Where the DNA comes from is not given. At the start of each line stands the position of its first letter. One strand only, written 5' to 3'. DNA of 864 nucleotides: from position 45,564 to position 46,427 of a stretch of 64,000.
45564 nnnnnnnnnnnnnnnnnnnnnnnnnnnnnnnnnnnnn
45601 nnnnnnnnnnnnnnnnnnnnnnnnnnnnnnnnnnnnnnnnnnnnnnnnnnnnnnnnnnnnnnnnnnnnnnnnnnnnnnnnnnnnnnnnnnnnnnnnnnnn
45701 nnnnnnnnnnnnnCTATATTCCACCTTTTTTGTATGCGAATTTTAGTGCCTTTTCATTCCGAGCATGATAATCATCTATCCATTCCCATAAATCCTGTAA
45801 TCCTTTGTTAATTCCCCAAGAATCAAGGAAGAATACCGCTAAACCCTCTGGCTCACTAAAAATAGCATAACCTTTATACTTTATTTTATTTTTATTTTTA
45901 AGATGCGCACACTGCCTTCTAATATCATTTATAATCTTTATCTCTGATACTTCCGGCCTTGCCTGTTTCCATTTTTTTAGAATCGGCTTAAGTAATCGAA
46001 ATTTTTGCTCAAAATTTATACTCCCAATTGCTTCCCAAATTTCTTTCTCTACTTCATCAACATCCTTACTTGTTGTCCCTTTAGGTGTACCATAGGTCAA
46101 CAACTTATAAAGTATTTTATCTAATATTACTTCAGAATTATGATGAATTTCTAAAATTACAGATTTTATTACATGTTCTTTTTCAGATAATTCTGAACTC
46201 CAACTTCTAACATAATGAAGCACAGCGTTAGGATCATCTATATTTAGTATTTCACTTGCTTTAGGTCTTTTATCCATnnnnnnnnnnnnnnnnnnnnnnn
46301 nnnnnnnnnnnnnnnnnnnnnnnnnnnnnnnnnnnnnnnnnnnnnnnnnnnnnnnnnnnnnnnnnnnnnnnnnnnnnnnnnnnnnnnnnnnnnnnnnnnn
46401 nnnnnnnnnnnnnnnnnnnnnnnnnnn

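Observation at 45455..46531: AT-rich orphan ORF bracketed by two GC-rich structured elements between tmk and cysS - candidate small mobile cassette or RNA-protein module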

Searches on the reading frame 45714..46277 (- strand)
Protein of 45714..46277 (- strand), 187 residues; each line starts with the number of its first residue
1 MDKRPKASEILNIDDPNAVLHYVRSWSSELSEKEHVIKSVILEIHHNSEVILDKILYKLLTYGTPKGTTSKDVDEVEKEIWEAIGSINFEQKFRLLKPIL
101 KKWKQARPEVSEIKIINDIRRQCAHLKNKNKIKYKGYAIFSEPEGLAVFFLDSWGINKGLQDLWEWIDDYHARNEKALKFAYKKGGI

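Call 7: search_protein_families(library=pfam, proteins=[window:45714-46277:-], max_evalue=10)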
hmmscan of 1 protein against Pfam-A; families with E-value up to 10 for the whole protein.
window:45714-46277:- (187 aa): 0 families

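Call 8: search_protein_families(library=padloc, proteins=[window:45714-46277:-], max_evalue=10)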
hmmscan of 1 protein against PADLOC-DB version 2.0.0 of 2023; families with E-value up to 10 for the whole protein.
window:45714-46277:- (187 aa): 1 family
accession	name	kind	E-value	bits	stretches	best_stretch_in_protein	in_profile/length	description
PDLC05059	PDC-S64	-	0.025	11.5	1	31-129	27-118/339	-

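Call 16: find_homologous_proteins(query=window:45714-46277:-, max_evalue=0.01)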
Query window:45714-46277:- (187 aa): 5 proteins with E <= 0.01 among 103 candidates.
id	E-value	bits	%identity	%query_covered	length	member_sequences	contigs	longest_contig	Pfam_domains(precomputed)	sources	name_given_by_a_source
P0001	1.9e-120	417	100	100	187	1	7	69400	-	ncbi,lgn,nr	ncbi:MAG: hypothetical protein ABH882_06825 [Candidatus Omnitrophota bacterium]|nr:hypothetical prot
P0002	1.6e-79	284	67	97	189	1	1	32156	-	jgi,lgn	jgi:hypothetical protein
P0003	5.0e-66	240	59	96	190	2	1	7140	-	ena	-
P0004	2.1e-61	225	56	99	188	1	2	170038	-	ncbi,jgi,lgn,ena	-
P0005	1.7e-35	140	52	72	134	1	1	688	-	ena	-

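Call 17: find_encoding_contigs(protein=P0002, flank=6000, max_places=3)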
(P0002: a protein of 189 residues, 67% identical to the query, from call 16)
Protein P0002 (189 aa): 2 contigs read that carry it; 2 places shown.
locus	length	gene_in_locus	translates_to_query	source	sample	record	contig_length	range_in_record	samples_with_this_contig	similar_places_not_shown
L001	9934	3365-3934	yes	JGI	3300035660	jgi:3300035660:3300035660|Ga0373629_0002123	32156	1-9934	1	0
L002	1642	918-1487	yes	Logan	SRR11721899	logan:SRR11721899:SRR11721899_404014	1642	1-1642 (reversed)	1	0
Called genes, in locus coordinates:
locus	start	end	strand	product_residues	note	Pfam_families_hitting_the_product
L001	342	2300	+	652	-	-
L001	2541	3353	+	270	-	-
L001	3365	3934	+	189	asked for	-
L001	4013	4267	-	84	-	-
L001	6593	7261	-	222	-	-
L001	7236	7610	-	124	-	PF07963:N_methyl (weak)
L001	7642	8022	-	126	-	-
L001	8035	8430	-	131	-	-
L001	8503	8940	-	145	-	PF07963:N_methyl (weak)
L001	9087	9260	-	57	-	-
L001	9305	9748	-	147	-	PF07963:N_methyl (weak)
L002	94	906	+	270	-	-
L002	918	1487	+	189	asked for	-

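Call 18: find_encoding_contigs(protein=P0004, flank=6000, max_places=3)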
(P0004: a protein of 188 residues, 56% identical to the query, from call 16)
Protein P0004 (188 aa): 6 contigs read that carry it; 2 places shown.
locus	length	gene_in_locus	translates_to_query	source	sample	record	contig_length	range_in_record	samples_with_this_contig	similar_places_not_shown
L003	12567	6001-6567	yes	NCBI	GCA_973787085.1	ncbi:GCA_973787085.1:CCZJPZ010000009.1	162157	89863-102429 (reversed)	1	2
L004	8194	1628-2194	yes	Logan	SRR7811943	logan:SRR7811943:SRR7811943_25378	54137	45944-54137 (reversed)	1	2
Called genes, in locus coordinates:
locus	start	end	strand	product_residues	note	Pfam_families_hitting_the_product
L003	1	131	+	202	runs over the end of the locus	PF21176:RecR_HhH, PF02132:RecR_ZnF (weak), PF01751:Toprim, PF13662:Toprim_4, PF21175:RecR_C (weak)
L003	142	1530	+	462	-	PF14067:LssY_C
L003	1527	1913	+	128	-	PF01219:DAGK_prokar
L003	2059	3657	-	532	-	PF00239:Resolvase, PF07508:Recombinase, PF13408:Zn_ribbon_recom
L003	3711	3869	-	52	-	-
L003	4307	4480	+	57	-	-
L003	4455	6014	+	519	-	PF18928:DUF5677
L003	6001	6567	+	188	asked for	-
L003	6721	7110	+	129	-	-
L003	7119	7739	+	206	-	PF08808:RES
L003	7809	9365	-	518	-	PF00239:Resolvase, PF07508:Recombinase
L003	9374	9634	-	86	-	-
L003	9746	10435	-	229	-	-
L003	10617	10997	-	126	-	-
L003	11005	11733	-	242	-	PF01863:YgjP-like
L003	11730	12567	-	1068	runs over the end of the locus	PF04313:HSDR_N, PF04851:ResIII, PF18766:SWI2_SNF2, PF22679:T1R_D3-like, PF11867:T1RH-like_C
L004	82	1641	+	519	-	PF18928:DUF5677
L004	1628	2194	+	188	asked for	-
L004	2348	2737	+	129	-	-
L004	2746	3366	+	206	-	PF08808:RES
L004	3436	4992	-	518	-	PF00239:Resolvase, PF07508:Recombinase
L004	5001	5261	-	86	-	-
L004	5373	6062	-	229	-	-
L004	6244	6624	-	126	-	-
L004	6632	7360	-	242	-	PF01863:YgjP-like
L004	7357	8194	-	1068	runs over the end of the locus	PF04313:HSDR_N, PF04851:ResIII, PF18766:SWI2_SNF2, PF22679:T1R_D3-like, PF11867:T1RH-like_C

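Call 19: find_encoding_contigs(protein=P0003, flank=6000, max_places=3)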
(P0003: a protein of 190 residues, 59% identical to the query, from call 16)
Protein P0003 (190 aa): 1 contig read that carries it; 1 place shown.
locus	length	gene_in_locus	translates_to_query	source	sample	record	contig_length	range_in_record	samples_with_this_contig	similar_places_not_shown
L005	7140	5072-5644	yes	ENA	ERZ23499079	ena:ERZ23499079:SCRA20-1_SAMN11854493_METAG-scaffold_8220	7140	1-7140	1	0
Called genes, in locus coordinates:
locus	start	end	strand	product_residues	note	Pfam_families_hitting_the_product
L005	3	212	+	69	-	?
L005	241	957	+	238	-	-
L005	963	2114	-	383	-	PF08241:Methyltransf_11 (faint), PF13847:Methyltransf_31 (faint), PF01555:N6_N4_Mtase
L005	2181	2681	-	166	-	PF04002:RadC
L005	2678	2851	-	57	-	PF20582:UPF0758_N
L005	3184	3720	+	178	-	-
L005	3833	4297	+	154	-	PF22522:DUF6998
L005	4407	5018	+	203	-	-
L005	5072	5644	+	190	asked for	-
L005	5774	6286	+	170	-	-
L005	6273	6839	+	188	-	-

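Call 22: find_encoding_contigs(protein=P0001, flank=3000, max_places=8)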
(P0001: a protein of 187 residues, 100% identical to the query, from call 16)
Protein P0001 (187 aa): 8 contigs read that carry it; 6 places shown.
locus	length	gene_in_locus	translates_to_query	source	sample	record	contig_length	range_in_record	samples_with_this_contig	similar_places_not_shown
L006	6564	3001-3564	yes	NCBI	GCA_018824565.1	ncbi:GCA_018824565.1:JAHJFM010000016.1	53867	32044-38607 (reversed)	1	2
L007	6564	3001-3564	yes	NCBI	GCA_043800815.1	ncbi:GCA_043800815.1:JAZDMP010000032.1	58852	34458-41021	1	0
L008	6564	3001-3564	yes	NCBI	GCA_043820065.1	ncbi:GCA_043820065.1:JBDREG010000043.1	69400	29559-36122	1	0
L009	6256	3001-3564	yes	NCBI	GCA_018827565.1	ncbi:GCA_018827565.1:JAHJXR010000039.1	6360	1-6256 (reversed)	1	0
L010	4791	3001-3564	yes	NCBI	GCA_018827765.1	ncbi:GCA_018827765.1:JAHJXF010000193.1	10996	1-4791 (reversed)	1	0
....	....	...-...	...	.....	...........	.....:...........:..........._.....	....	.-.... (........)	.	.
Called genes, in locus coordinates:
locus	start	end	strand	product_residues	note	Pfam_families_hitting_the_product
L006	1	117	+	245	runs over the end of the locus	PF01128:IspD, PF12804:NTP_transf_3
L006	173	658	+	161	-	PF02542:YgbB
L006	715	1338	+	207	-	PF25087:GMPPB_C (faint), PF00132:Hexapep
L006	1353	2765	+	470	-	PF00133:tRNA-synt_1 (faint), PF01406:tRNA-synt_1e, PF09334:tRNA-synt_1g (faint), PF09190:DALR_2, PF23493:CysS_C (weak)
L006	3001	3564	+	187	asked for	-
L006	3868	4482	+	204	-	PF02223:Thymidylate_kin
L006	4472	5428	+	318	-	PF13177:DNA_pol3_delta2, PF00004:AAA (weak), PF09115:DNApol3-delta_C (faint)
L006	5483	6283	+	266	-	PF04468:PSP1, PF28472:PSP1_3rd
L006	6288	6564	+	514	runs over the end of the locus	PF00133:tRNA-synt_1, PF01406:tRNA-synt_1e (weak), PF09334:tRNA-synt_1g, PF00133:tRNA-synt_1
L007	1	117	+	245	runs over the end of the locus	PF01128:IspD, PF12804:NTP_transf_3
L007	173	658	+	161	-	PF02542:YgbB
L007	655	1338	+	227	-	PF25087:GMPPB_C (faint), PF00132:Hexapep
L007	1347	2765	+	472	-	PF00133:tRNA-synt_1 (faint), PF01406:tRNA-synt_1e, PF09334:tRNA-synt_1g (faint), PF09190:DALR_2, PF23493:CysS_C (weak)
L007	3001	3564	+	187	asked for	-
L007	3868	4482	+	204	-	PF02223:Thymidylate_kin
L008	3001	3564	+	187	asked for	-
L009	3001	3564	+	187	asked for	-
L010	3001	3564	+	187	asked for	-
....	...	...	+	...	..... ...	-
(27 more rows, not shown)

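Call 33: predict_structure(alignment_id=A1)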
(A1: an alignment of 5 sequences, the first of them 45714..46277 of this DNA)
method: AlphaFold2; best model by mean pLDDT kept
length: 187 residues; sequences in the alignment: 5
mean_pLDDT: 79.6   pTM: 0.69
mean pLDDT of the five models: 79.6, 76.2, 63.6, 53.5, 41.2
residues with pLDDT >= 90: 53; 70-90: 88; 50-70: 41; < 50: 5
segments of 3 or more residues with pLDDT < 50: none
pLDDT, mean of each block of 10 residues (from residue 1): 61 71 59 85 92 90 58 74 91 90 86 90 79 89 87 92 87 68 58
secondary structure, 60 per line:
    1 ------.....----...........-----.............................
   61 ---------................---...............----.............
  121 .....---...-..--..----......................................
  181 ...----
elements in order: H7-11 H16-26 H32-60 H70-85 H89-103 H108-125 H143-183

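Call 35: search_protein_representatives(alignment_id=A1)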
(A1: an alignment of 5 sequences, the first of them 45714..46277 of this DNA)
Query: 5 sequences, 188 profile positions. Proteins with E-value up to 0.001 (for the whole library): 79; up to 1e-10: 38; up to 1e-30: 3. The best 79 are listed.
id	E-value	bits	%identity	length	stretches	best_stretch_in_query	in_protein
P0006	1.2e-89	315.2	-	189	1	1-187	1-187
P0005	1.7e-66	239.8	-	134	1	1-137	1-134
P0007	7.3e-35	136.6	-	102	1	87-188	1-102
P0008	1.4e-28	116.1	-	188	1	9-171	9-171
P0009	3.7e-28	114.8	-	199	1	1-186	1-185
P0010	1.4e-25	106.3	-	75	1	116-187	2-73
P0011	3.6e-25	105.0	-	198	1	16-174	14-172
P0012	4.8e-25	104.6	-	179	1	18-171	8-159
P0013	2.9e-23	98.8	-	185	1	10-168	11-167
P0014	3.5e-23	98.5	-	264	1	9-172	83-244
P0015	8.7e-23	97.2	-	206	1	9-184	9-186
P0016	1.6e-22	96.4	-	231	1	6-167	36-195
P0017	2.4e-22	95.8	-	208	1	4-171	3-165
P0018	2.2e-21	92.6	-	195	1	5-184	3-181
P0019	2.7e-21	92.4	-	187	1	6-173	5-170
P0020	1.6e-20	89.8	-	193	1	5-169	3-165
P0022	1.4e-18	83.5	-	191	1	10-171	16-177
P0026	2.1e-17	79.6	-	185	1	9-171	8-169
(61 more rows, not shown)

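Call 38: search_protein_families(library=pfam, alignment_id=A3, max_evalue=1)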
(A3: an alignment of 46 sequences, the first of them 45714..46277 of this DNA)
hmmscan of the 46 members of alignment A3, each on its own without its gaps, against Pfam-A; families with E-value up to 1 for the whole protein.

A. member 1, window:45714-46277:- (187 aa): 0 families

B. families by the number of members that match (of 46 scanned): 33 families (the first 25 are shown)
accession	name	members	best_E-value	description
PF18735.6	HEPN_RiboL-PSP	21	5e-06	RiboL-PSP-HEPN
PF18739.6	HEPN_Apea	3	0.012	Apea-like HEPN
PF07751.16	Abi_2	3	0.022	Abi-like protein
PF18731.6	HEPN_Swt1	2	0.04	Swt1-like HEPN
PF11503.13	YNR034W-A-like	1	0.0018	YNR034W-A-like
PF11083.13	Relaxase_C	1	0.0038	C-terminal helical hairpin domain from relaxase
PF03802.19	CitX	1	0.01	Apo-citrate lyase phosphoribosyl-dephospho-CoA transferase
PF08721.17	Tn7_Tnp_TnsA_C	1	0.015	TnsA endonuclease C terminal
PF09567.15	RE_MamI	1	0.025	MamI restriction endonuclease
PF24047.1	Tudor_krimper_1st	1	0.031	Krimper first tudor domain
PF13455.12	MUG113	1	0.037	Meiotically up-regulated gene 113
PF08745.17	PIN_5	1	0.049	PINc domain ribonuclease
PF22960.2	UBR1-like_wing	1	0.069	E3 ubiquitin-protein ligase UBR1-like, winged-helix domain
PF21717.2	DTX3L_a-b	1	0.071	DTX3L, alpha/beta domain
PF17470.7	Gp45_2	1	0.074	Phage gene product 45.2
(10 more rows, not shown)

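Call 40: search_solved_structures(query=A3, max_evalue=10)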
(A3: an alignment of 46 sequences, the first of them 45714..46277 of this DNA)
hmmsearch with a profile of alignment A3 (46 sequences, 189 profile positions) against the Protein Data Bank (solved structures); distinct sequences matched with E-value up to 10: 3.
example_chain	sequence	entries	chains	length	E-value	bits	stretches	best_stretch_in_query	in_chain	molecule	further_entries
6tug_A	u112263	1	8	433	0.0036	19.9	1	67-127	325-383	CRISPR system endoribonuclease Csm6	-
8b3s_A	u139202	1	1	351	0.0047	19.5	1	50-98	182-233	UPF0736 protein B4122_0676,UPF0736 protein YjbA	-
3ef8_A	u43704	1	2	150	1.1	11.8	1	29-67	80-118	Putative Scyalone Dehydratase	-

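Call 44: fold_search(model_id=the predicted structure, library=pdb)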
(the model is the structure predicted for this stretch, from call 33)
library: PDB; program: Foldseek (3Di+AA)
matches with E <= 10: 120; with E <= 0.001: 0
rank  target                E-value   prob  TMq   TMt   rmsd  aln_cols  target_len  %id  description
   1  6e6a_A                1.2e+00  0.16  0.24  0.27  18.1       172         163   14  Triclinic crystal form of IncA G144A point mutant (released 2019-07-10)
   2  6wk3_B                1.5e+00  0.08  0.16  0.20  14.5       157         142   11  Engineered carbene transferase RmaNOD Q52V, putative nitric oxide dioxygenase from Rhodothermus marinus (released 2020-07-08)
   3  6wk3_A                1.5e+00  0.09  0.18  0.22  15.3       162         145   10  Engineered carbene transferase RmaNOD Q52V, putative nitric oxide dioxygenase from Rhodothermus marinus (released 2020-07-08)
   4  4tx5_B                1.7e+00  0.23  0.31  0.33  13.5       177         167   12  Crystal structure of Smac-DIABLO (in space group P65) (released 2015-07-15)
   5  8omv_B                2.2e+00  0.10  0.23  0.08  27.7       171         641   16  Crystal structure of the constitutively active S117E/S181E mutant of human IKK2 (released 2024-04-10)
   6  6wk3_D                2.3e+00  0.08  0.18  0.22  15.2       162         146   11  Engineered carbene transferase RmaNOD Q52V, putative nitric oxide dioxygenase from Rhodothermus marinus (released 2020-07-08)
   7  1szi                  2.4e+00  0.11  0.26  0.25  19.2       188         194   13  Crystal Structure of the C-terminus of TIP47 (released 2004-07-27)
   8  5tqy_A                2.4e+00  0.05  0.17  0.08  30.4       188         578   17  CryoEM reconstruction of human IKK1, closed conformation 3 (released 2016-11-09)
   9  5xua_C                2.7e+00  0.16  0.30  0.38  19.2       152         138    9  The ligand-free dimer of chemoreceptor MCP2201 ligand binding domain (released 2018-06-27)
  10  5xub_B                2.8e+00  0.16  0.32  0.40  18.7       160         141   11  The citrate-bound trimer of chemoreceptor MCP2201 ligand binding domain (released 2018-06-27)
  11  1few                  3.0e+00  0.15  0.33  0.34  14.4       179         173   15  CRYSTAL STRUCTURE OF SMAC/DIABLO (released 2000-09-13)
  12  8e2i_E                3.1e+00  0.16  0.33  0.35  13.5       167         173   14  Cryo-EM structure of BIRC6/Smac (released 2023-02-15)
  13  5xua_A                3.1e+00  0.12  0.28  0.35  19.8       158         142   12  The ligand-free dimer of chemoreceptor MCP2201 ligand binding domain (released 2018-06-27)
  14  1pbx_A                3.1e+00  0.06  0.17  0.21  12.4       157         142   13  HAEMOGLOBIN OF THE ANTARCTIC FISH PAGOTHENIA BERNACCHII: AMINO ACID SEQUENCE, OXYGEN EQUILIBRIA AND CRYSTAL STRUCTURE  (released 1992-10-15)
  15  3hen                  3.1e+00  0.05  0.16  0.19  14.7       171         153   15  Ferric Horse Heart Myoglobin; H64V/V67R Mutant (released 2009-12-29)
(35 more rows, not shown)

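Call 48: search_protein_families(library=pfam, proteins=[L001:2541-3353:+, L005:4407-5018:+, L003:4455-6014:+, L001:342-2300:+, L005:5774-6286:+, L005:6273-6839:+, L003:6721-7110:+], max_evalue=0.1)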
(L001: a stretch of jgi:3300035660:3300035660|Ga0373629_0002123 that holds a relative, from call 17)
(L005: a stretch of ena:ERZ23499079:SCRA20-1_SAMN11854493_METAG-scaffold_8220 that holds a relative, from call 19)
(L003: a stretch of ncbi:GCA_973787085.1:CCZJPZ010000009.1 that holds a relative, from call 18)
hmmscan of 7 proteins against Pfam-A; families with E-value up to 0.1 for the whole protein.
L001:2541-3353:+ (270 aa): 1 family
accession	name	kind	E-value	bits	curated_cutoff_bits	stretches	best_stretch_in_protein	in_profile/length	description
PF09069.17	EF-hand_3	-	0.0071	17.1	21.7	1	46-119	19-85/89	EF-hand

L005:4407-5018:+ (203 aa): 0 families

L003:4455-6014:+ (519 aa): 1 family
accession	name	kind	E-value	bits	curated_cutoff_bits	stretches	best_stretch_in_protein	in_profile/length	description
PF18928.5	DUF5677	-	4.3e-16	59.9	27.1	1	324-451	23-158/166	Family of unknown function (DUF5677)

L001:342-2300:+ (652 aa): 0 families

L005:5774-6286:+ (170 aa): 0 families

L005:6273-6839:+ (188 aa): 3 families
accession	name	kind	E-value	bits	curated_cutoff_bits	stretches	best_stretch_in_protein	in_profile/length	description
PF16750.11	HK_sensor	-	0.00035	21.3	30.5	1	61-132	13-83/110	Sensor domain of 2-component histidine kinase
PF10399.14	UCR_Fe-S_N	-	0.025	14.4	24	1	32-50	22-40/41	Ubiquitinol-cytochrome C reductase Fe-S subunit TAT signal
PF21541.2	CATSPERB_1st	-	0.081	13.2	27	0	95-123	88-116/120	CATSPER protein subunit beta protein 1st domain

L003:6721-7110:+ (129 aa): 0 families

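Call 49: search_protein_families(library=padloc, proteins=[L001:2541-3353:+, L005:4407-5018:+, L003:4455-6014:+, L001:342-2300:+, L005:5774-6286:+, L005:6273-6839:+, L003:6721-7110:+, P0004, P0002], max_evalue=0.1)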
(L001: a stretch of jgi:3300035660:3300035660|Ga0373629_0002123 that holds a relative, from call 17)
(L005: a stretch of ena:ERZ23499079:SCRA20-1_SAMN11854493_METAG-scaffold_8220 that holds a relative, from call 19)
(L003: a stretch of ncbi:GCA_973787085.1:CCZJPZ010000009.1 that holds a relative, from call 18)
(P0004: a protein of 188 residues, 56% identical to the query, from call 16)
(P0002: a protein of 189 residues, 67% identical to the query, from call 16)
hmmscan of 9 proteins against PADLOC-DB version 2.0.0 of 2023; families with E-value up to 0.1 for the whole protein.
L001:2541-3353:+ (270 aa): 0 families

L005:4407-5018:+ (203 aa): 1 family
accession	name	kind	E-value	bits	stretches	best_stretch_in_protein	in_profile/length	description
PDLC05063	PDC-S67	-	0.027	11.9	1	9-45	3-39/203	-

L003:4455-6014:+ (519 aa): 1 family
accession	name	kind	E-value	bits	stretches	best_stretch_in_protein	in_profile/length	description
PDLC03826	DitA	-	1.5e-78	262.8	1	27-503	4-479/486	-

L001:342-2300:+ (652 aa): 1 family
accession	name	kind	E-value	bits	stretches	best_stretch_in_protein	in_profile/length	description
PDLC01037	Csx1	-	0.0031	15.1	1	417-530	182-289/320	ARF+Nuclease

L005:5774-6286:+ (170 aa): 0 families

L005:6273-6839:+ (188 aa): 1 family
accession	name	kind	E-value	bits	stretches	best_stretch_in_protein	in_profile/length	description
PDLC01818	CARF1--CARF_HEPN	-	0.028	12.1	1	22-110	74-146/419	-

L003:6721-7110:+ (129 aa): 0 families

P0004 (188 aa): 0 families

P0002 (189 aa): 0 families
